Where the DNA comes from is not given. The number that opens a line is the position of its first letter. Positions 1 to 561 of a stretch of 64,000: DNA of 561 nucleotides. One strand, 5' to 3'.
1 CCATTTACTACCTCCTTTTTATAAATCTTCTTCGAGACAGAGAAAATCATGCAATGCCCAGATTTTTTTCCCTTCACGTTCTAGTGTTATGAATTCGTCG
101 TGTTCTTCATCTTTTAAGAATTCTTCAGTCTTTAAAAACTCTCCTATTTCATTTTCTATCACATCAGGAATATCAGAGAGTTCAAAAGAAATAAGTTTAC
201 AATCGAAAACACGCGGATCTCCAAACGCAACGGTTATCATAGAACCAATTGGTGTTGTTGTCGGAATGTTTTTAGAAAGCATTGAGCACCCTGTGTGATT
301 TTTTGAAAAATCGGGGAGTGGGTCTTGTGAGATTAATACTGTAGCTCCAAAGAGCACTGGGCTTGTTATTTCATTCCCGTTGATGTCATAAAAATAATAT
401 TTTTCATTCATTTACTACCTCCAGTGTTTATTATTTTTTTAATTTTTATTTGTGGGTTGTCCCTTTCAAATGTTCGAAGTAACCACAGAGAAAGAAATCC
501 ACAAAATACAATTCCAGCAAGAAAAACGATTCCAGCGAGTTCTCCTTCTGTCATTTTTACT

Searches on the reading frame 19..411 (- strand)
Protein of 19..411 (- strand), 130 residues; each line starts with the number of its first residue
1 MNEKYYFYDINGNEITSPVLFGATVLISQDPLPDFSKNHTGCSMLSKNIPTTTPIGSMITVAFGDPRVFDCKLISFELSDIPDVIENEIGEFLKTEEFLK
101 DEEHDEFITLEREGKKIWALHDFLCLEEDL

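Call 5: search_protein_families(library=pfam, alignment_id=A1, max_evalue=1)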
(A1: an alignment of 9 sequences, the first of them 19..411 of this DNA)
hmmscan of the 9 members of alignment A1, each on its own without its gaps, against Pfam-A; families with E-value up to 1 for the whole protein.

A. member 1, window:19-411:- (130 aa): 0 families

B. families by the number of members that match (of 9 scanned): 2 families
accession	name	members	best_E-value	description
PF21944.1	Hemotin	1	0.012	Hemotin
PF03979.19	Sigma70_r1_1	1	0.13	Sigma-70 factor, region 1.1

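Call 6: search_protein_families(library=ncbifam, alignment_id=A1, max_evalue=1)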
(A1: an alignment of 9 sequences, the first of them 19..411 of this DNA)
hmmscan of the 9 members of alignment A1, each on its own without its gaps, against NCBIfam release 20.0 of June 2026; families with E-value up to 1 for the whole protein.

A. member 1, window:19-411:- (130 aa): 1 family
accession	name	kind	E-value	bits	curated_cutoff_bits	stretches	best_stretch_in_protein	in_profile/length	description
NF052530.1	Heli_ShapePgp3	exception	0.086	11.9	300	1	50-76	140-166/270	peptidoglycan metallopeptidase Pgp3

B. families by the number of members that match (of 9 scanned): 1 family
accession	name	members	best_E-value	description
NF052530.1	Heli_ShapePgp3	1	0.086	peptidoglycan metallopeptidase Pgp3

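Call 8: find_homologous_proteins(query=A1, max_evalue=0.001)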
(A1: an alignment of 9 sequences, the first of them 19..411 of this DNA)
Query A1 (9 sequences) (130 aa, profile of the alignment): 8 proteins with E <= 0.001 among 1357 candidates.
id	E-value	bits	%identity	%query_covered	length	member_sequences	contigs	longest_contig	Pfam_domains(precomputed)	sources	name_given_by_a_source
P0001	1.1e-41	160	33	41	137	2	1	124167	-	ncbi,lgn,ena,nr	ncbi:MAG: hypothetical protein LiPW41_680 [Parcubacteria group bacterium LiPW_41]|nr:MAG: hypothetic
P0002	1.8e-41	159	17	85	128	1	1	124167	-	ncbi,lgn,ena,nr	ncbi:MAG: hypothetical protein LiPW41_689 [Parcubacteria group bacterium LiPW_41]|nr:MAG: hypothetic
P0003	3.2e-39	152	-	-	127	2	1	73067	-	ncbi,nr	ncbi:MAG: hypothetical protein LiPW41_693 [Parcubacteria group bacterium LiPW_41]|nr:MAG: hypothetic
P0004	1.1e-33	134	-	-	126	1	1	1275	-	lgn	-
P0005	4.5e-33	132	27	84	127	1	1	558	-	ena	-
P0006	9.0e-27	112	100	100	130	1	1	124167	-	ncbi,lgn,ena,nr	ncbi:MAG: hypothetical protein LiPW41_666 [Parcubacteria group bacterium LiPW_41]|nr:MAG: hypothetic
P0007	1.3e-25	108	-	-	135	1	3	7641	-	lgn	-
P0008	7.8e-20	89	81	100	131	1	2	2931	-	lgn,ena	-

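Call 9: search_solved_structures(query=A1, max_evalue=10)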
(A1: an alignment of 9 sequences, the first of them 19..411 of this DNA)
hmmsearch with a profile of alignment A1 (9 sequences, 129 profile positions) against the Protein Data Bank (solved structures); distinct sequences matched with E-value up to 10: 1.
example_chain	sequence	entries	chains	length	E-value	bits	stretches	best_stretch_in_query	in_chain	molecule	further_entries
5tvf_E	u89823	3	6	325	1.5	12.3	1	40-90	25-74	S-adenosylmethionine decarboxylase proenzyme-like, putative | Inactive S-adenosylmethionine decarboxylase prozyme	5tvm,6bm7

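Call 14: find_encoding_contigs(protein=P0007, flank=10000, max_places=4)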
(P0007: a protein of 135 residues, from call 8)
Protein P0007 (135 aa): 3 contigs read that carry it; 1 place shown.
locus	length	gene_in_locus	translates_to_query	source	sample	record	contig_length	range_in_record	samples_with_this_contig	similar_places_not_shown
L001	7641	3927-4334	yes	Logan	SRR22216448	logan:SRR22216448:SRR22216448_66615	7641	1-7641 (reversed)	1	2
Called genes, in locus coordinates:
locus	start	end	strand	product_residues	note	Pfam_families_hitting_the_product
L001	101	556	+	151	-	-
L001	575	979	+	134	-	-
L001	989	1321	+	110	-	-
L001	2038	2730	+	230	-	-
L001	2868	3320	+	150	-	-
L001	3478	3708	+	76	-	-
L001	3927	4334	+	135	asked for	-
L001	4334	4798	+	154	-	-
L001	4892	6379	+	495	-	PF00070:Pyr_redox (faint), PF00890:FAD_binding_2 (faint), PF01266:DAO (weak), PF01593:Amino_oxidase, PF01946:Thi4 (weak), PF03486:HI0933_like (faint), PF07992:Pyr_redox_2 (faint), PF13450:NAD_binding_8, +1 more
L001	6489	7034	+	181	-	-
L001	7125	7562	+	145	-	-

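Call 15: find_encoding_contigs(protein=P0006, flank=10000, max_places=4)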
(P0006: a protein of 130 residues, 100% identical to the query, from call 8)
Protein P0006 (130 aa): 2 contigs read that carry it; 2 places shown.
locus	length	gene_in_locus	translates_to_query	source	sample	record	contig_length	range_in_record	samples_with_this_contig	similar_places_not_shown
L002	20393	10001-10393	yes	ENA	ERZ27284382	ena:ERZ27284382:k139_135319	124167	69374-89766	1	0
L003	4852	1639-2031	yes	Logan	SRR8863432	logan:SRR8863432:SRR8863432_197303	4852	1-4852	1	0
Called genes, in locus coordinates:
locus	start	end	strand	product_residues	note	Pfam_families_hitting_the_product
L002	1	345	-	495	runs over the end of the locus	PF00070:Pyr_redox (faint), PF00890:FAD_binding_2 (faint), PF01266:DAO (weak), PF01593:Amino_oxidase, PF01946:Thi4 (weak), PF03486:HI0933_like (faint), PF07992:Pyr_redox_2 (faint), PF13450:NAD_binding_8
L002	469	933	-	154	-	-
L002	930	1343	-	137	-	-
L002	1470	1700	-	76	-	-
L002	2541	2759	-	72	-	-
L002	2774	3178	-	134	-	-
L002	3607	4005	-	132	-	-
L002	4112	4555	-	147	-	-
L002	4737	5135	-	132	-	PF00075:RNase_H, PF13456:RVT_3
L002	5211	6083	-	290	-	PF01368:DHH (weak), PF02272:DHHA1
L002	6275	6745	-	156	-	PF20603:Bact_hydrolase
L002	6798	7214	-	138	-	-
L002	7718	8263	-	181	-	-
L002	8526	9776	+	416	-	-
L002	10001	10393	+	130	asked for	-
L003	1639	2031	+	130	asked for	-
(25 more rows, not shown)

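Call 16: find_encoding_contigs(protein=P0008, flank=10000, max_places=4)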
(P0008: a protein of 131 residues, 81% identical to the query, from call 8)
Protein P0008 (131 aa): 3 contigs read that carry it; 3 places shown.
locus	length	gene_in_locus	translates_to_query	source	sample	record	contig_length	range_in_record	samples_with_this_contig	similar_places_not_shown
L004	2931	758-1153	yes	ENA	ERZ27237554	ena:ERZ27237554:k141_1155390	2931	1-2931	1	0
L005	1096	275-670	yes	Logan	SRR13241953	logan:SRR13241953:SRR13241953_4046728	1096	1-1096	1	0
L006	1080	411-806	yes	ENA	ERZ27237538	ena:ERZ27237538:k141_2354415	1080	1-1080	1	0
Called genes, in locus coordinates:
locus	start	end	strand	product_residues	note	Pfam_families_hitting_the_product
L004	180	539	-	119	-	-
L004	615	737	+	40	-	-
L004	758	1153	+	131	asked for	-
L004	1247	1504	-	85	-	PF02201:SWIB, PF26291:SWIB_eIF2D (weak)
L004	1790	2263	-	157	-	-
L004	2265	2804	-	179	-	-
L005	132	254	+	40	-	-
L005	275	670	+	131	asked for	-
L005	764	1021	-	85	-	PF02201:SWIB, PF26291:SWIB_eIF2D (weak)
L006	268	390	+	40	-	-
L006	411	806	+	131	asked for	-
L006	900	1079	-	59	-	?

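Call 20: search_protein_representatives(alignment_id=A1)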
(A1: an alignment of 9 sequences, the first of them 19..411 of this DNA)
Query: 9 sequences, 129 profile positions. Proteins with E-value up to 0.001 (for the whole library): 44; up to 1e-10: 32; up to 1e-30: 7. The best 44 are listed.
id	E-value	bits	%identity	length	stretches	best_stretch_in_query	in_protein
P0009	1.1e-43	164.9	-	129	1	1-129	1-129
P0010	8.3e-40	152.3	-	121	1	2-129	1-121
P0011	9.2e-39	148.9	-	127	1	7-129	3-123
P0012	2.8e-35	137.6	-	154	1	2-128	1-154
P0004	3.4e-34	134.1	-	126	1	5-128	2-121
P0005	1.4e-33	132.1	-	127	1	1-129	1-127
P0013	3.5e-33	130.8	-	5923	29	58-96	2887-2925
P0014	1.2e-28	116.1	-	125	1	7-127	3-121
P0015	1.2e-27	113.0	-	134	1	2-128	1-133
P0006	2.9e-27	111.7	-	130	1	3-129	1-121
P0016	3.8e-27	111.3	-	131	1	2-128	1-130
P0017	2.2e-26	108.8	-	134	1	3-128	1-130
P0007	4.0e-26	108.0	-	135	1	3-129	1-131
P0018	3.0e-25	105.2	-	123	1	4-129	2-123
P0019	3.8e-25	104.8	-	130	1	2-120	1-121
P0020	1.0e-24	103.5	-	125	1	5-128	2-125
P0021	1.1e-24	103.4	-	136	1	2-129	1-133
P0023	2.1e-22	96.0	-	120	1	5-128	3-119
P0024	3.1e-20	89.0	-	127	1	2-128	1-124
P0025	1.2e-19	87.0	-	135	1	1-128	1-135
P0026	2.8e-19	85.9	-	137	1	4-127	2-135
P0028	1.0e-16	77.6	-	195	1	5-128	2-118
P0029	5.0e-16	75.4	-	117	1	4-84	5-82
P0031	7.8e-16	74.8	-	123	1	7-127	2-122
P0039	1.4e-08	51.3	-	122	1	5-92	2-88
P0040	4.6e-06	43.1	-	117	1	5-101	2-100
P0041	8.7e-06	42.3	-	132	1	31-93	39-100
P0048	5.7e-04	36.4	-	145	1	4-96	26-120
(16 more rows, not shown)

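Call 44: find_encoding_contigs(protein=P0017, flank=10000, max_places=3)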
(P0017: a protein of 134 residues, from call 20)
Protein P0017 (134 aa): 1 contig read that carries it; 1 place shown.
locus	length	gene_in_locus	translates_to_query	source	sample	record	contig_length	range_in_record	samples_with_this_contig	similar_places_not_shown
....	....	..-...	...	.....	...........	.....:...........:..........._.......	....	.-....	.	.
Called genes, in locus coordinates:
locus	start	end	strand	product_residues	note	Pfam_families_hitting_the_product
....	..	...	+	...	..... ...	-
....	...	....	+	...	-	?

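Call 45: find_encoding_contigs(protein=P0041, flank=10000, max_places=3)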
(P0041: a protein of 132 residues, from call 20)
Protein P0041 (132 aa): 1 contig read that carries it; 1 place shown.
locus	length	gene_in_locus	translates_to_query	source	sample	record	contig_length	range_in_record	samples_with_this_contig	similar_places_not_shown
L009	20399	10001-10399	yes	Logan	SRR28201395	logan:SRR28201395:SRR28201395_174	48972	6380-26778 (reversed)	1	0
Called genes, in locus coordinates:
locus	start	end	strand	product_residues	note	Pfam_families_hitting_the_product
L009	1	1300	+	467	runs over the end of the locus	PF01336:tRNA_anti-codon, PF00152:tRNA-synt_2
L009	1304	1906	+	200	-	PF00334:NDK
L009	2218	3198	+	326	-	PF02016:Peptidase_S66, PF17676:Peptidase_S66C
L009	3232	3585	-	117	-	PF00072:Response_reg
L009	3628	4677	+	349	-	PF00188:CAP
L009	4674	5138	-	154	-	PF06210:DUF1003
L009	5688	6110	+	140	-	-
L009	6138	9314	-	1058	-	PF02811:PHP, PF07733:DNA_pol3_alpha, PF17657:DNA_pol3_finger, PF14579:HHH_6, PF01336:tRNA_anti-codon (weak)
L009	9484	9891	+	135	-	-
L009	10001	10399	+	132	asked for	-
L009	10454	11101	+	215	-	PF01351:RNase_HII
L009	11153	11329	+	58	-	PF01783:Ribosomal_L32p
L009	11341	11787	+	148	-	PF01029:NusB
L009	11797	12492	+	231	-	PF22935:RM44_endonuclase, PF14622:Ribonucleas_3_3, PF00636:Ribonuclease_3, PF22892:DSRM_MRPL44 (weak), PF00035:dsrm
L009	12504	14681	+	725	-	PF02463:SMC_N, PF13175:AAA_15, PF13476:AAA_23, PF13555:AAA_29 (weak), PF13304:AAA_21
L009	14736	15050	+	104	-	PF00886:Ribosomal_S16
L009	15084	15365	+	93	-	PF13083:KH_KhpA-B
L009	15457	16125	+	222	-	PF01746:tRNA_m1G_MT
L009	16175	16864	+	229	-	PF00318:Ribosomal_S2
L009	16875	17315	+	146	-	PF00889:EF_TS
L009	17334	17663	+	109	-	-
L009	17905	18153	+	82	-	PF01176:eIF-1a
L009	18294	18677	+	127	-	PF00416:Ribosomal_S13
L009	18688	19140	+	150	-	PF00411:Ribosomal_S11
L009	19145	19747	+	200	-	PF00163:Ribosomal_S4, PF01479:S4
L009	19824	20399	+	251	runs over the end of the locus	PF01193:RNA_pol_L, PF01000:RNA_pol_A_bac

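Call 47: find_encoding_contigs(protein=P0021, flank=10000, max_places=3)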
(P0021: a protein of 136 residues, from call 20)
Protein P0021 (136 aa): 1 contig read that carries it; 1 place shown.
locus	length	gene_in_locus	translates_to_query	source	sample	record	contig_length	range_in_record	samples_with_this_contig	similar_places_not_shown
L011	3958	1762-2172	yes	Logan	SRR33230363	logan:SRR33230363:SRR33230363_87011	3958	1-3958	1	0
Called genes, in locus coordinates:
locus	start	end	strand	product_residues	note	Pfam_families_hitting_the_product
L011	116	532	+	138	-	-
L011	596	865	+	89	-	-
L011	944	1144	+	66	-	-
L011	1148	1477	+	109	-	-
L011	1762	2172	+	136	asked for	-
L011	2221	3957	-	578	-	?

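Call 48: find_encoding_contigs(protein=P0031, flank=10000, max_places=3)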
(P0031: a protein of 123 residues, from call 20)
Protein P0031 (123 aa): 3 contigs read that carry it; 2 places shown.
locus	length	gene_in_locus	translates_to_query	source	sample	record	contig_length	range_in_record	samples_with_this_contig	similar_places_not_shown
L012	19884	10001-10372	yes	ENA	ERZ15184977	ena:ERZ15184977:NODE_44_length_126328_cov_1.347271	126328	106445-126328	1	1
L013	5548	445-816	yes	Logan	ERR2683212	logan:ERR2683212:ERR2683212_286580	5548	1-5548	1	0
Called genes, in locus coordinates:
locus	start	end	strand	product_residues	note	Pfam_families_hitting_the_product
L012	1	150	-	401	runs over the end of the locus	PF12704:MacB_PCD, PF02687:FtsX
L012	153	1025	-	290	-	PF04945:YHS, PF00005:ABC_tran, PF02463:SMC_N (faint), PF13304:AAA_21 (faint)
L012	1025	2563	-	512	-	PF25990:Beta-barrel_YknX (weak), PF25967:RND-MFP_C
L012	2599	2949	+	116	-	PF01219:DAGK_prokar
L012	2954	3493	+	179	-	PF13399:LytR_C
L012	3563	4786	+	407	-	PF19293:CdaA_N, PF02457:DAC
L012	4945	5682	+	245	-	PF00565:SNase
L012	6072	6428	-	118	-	PF00719:Pyrophosphatase (weak)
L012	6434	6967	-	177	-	-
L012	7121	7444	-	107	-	-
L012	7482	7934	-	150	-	-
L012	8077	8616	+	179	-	-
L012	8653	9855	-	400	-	PF00270:DEAD, PF00271:Helicase_C, PF16124:RecQ_Zn_bind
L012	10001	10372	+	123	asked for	-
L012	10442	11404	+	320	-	PF01018:GTP1_OBG, PF01926:MMR_HSR1, PF02421:FeoB_N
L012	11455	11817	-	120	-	-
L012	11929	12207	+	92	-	-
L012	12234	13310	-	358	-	PF01757:Acyl_transf_3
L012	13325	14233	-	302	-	PF18075:FtsX_ECD, PF02687:FtsX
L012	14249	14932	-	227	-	PF00931:NB-ARC (faint), PF00005:ABC_tran, PF13304:AAA_21 (faint)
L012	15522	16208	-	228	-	PF03462:PCRF, PF00472:RF-1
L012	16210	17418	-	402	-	PF02661:Fic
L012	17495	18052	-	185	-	-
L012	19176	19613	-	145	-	-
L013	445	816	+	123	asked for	-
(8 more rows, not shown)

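Call 49: find_encoding_contigs(protein=P0039, flank=10000, max_places=3)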
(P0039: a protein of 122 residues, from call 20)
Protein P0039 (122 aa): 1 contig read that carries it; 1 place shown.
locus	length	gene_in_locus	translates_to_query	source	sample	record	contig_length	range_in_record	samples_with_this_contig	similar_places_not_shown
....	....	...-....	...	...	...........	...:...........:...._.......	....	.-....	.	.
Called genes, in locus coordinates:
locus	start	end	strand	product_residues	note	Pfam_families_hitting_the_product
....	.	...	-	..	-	?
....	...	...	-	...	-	-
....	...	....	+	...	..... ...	-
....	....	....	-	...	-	-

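Call 60: list_cluster_members(proteins=[P0014, P0015, P0018, P0019, P0020, P0023, P0024, P0025, P0026, P0029])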
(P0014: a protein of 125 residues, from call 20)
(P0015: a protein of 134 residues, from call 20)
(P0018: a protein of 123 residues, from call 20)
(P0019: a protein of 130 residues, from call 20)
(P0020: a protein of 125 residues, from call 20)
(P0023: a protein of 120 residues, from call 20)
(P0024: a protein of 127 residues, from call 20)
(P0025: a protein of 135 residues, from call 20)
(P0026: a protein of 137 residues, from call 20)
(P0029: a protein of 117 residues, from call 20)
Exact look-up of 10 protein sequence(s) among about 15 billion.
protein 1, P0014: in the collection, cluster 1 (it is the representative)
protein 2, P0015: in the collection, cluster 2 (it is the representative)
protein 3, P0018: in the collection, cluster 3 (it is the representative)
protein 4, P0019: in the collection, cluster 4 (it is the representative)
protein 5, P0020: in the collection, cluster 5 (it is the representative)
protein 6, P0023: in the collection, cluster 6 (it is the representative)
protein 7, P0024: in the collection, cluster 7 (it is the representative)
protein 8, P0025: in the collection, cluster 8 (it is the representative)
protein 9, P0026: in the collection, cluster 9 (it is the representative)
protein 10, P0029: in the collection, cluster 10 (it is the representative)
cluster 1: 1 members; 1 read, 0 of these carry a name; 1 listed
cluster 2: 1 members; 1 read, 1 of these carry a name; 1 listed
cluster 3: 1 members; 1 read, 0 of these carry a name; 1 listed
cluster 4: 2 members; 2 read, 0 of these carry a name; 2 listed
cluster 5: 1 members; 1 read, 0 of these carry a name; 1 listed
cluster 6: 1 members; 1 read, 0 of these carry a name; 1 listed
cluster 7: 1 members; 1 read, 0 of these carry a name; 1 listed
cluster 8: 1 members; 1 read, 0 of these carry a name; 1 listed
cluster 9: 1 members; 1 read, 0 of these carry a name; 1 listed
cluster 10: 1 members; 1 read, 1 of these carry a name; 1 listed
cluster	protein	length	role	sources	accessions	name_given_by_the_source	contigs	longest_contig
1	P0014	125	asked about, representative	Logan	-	-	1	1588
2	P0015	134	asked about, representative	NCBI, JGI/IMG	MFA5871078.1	MAG: hypothetical protein WC842_04340 [Candidatus Paceibacterota bacterium] | hypothetical protein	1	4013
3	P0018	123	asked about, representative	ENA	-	-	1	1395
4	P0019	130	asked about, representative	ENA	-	-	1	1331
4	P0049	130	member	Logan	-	-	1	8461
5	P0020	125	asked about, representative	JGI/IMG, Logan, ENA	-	-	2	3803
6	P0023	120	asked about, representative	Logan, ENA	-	-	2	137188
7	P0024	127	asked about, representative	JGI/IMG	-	-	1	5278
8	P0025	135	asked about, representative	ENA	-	-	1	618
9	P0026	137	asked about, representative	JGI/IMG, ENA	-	-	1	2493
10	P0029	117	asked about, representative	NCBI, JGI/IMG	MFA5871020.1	MAG: hypothetical protein WC842_04025 [Candidatus Paceibacterota bacterium] | hypothetical protein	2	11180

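Call 61: find_encoding_contigs(protein=P0029, flank=10000, max_places=2)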
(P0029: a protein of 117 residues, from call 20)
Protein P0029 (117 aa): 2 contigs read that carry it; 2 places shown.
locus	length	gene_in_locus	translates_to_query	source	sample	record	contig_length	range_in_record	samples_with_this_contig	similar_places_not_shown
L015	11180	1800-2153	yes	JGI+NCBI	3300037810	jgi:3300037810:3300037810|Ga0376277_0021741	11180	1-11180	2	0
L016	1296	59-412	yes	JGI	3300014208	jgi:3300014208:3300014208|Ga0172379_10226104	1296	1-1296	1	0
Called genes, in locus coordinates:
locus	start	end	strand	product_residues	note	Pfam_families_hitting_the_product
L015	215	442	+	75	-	-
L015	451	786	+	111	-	-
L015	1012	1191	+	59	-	-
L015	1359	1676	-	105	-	-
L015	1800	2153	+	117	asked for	-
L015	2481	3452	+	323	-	PF01018:GTP1_OBG, PF01926:MMR_HSR1, PF02421:FeoB_N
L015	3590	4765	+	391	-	PF02661:Fic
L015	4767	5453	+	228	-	PF03462:PCRF, PF00472:RF-1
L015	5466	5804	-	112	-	-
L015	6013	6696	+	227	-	-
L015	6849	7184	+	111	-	-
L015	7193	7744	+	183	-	-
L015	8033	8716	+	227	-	PF00931:NB-ARC (faint), PF00005:ABC_tran, PF13304:AAA_21 (faint)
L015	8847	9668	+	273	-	PF18075:FtsX_ECD, PF02687:FtsX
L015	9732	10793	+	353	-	PF01757:Acyl_transf_3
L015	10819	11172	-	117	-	-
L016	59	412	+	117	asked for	-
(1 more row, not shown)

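Call 62: find_encoding_contigs(protein=P0049, flank=10000, max_places=2)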
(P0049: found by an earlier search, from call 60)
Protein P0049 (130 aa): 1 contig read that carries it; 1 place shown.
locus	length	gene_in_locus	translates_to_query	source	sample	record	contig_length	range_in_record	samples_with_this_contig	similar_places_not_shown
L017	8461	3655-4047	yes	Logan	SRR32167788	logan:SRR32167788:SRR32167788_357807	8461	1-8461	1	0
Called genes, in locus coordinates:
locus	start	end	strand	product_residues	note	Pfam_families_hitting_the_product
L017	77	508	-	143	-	-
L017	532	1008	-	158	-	-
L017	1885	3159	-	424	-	PF00270:DEAD, PF04851:ResIII (weak), PF00271:Helicase_C, PF16124:RecQ_Zn_bind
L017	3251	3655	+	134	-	-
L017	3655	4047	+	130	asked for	-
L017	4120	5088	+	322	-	PF01018:GTP1_OBG, PF01926:MMR_HSR1, PF02421:FeoB_N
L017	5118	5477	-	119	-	-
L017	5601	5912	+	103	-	-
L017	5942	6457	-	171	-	PF02698:DUF218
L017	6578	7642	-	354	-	PF01757:Acyl_transf_3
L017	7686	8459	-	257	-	?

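Call 75: find_encoding_contigs(protein=P0040, flank=10000, max_places=3)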
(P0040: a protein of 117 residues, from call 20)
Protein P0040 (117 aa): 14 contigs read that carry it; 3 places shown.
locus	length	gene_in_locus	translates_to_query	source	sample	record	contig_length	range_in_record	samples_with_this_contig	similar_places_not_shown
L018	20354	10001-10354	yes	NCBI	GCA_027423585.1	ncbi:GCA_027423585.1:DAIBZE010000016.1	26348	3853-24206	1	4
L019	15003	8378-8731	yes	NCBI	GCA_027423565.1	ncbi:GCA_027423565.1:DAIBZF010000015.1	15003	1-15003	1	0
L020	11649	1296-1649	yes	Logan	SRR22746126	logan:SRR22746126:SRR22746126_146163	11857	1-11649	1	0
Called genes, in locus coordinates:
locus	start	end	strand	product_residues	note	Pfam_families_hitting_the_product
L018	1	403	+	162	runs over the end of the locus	PF04308:RNaseH_like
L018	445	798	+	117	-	-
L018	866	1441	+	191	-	PF01612:DNA_pol_A_exo1 (weak), PF13482:RNase_H_2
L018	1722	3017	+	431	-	PF00464:SHMT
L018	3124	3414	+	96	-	PF01022:HTH_5, PF12840:HTH_20, PF13412:HTH_24 (weak)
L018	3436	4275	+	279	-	PF00763:THF_DHG_CYH, PF02882:THF_DHG_CYH_C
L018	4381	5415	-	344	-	PF00154:RecA_N, PF08423:Rad51, PF06745:ATPase (faint), PF01637:ATPase_2 (weak), PF21096:RecA_C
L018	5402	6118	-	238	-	PF13413:HTH_25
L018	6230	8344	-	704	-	PF17854:FtsK_alpha, PF01580:FtsK_SpoIIIE, PF09397:FtsK_gamma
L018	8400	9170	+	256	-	PF08282:Hydrolase_3, PF03332:PMM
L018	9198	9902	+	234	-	PF00149:Metallophos, PF12850:Metallophos_2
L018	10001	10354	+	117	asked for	-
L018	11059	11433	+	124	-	PF08378:NERD (weak), PF02021:UPF0102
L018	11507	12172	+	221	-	PF00233:PDEase_I (weak)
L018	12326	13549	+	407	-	PF08529:NusA_N, PF00575:S1 (weak), PF13184:KH_NusA_1st, PF26594:KH_NusA_2nd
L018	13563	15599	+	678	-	PF03030:H_PPase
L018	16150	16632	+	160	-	PF01272:GreA_GreB (weak)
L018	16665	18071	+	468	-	PF21799:MurD-like_N (weak), PF08245:Mur_ligase_M, PF02875:Mur_ligase_C (weak)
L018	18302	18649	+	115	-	-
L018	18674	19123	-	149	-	PF00011:HSP20, PF04969:CS (weak)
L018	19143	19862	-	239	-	PF13367:PrsW-protease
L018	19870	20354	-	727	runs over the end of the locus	PF00133:tRNA-synt_1, PF01406:tRNA-synt_1e (faint), PF09334:tRNA-synt_1g, PF13603:tRNA-synt_1_2, PF09334:tRNA-synt_1g (weak), PF08264:Anticodon_1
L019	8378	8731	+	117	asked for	-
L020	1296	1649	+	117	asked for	-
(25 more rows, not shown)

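Call 78: search_protein_families(library=pfam, proteins=[L001:6489-7034:+], max_evalue=0.01)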
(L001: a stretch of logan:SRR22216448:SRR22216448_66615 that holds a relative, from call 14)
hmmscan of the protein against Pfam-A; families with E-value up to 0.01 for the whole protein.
L001:6489-7034:+ (181 aa): 0 families

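Call 84: find_homologous_proteins(query=A6, max_evalue=0.01)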
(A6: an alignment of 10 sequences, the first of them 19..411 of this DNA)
Query A6 (10 sequences) (130 aa, profile of the alignment): 7 proteins with E <= 0.01 among 1260 candidates.
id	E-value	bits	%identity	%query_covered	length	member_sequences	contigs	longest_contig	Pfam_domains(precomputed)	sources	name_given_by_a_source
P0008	1.1e-44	169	81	100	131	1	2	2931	-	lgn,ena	-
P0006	6.3e-44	167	100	100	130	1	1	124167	-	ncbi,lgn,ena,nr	ncbi:MAG: hypothetical protein LiPW41_666 [Parcubacteria group bacterium LiPW_41]|nr:MAG: hypothetic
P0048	5.5e-39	151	43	96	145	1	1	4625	-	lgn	-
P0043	8.4e-34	134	28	92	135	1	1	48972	-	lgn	-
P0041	1.8e-31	127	24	82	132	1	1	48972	-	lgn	-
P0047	6.8e-30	122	21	82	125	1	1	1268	-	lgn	-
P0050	5.0e-16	77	-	-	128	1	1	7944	-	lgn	-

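Call 92: search_protein_families(library=pfam, proteins=[P0028, P0048, P0050], max_evalue=1)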
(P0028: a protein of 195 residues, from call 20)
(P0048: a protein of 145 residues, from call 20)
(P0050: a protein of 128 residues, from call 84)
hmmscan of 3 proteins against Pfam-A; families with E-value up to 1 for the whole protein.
P0028 (195 aa): 1 family
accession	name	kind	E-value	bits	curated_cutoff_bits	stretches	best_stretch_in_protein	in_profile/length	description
PF25634.1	PFV_capsid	-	0.055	13.9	27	1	97-143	17-63/129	Pyrobaculum filamentous virus capsid protein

P0048 (145 aa): 0 families

P0050 (128 aa): 0 families

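Call 97: find_encoding_contigs(protein=P0024, flank=10000, max_places=2)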
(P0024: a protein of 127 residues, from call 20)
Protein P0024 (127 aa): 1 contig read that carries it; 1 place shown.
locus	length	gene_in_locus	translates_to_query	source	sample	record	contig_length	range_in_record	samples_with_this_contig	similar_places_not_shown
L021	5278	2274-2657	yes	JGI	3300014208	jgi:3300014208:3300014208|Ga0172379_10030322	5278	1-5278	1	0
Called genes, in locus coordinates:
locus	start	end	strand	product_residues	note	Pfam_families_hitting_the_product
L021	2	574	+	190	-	?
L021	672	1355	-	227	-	-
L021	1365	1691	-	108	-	-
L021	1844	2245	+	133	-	-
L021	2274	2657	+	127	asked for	-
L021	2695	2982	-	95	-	-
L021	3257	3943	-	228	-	PF03462:PCRF, PF00472:RF-1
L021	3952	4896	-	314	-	PF01018:GTP1_OBG, PF01926:MMR_HSR1, PF02421:FeoB_N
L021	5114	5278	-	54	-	?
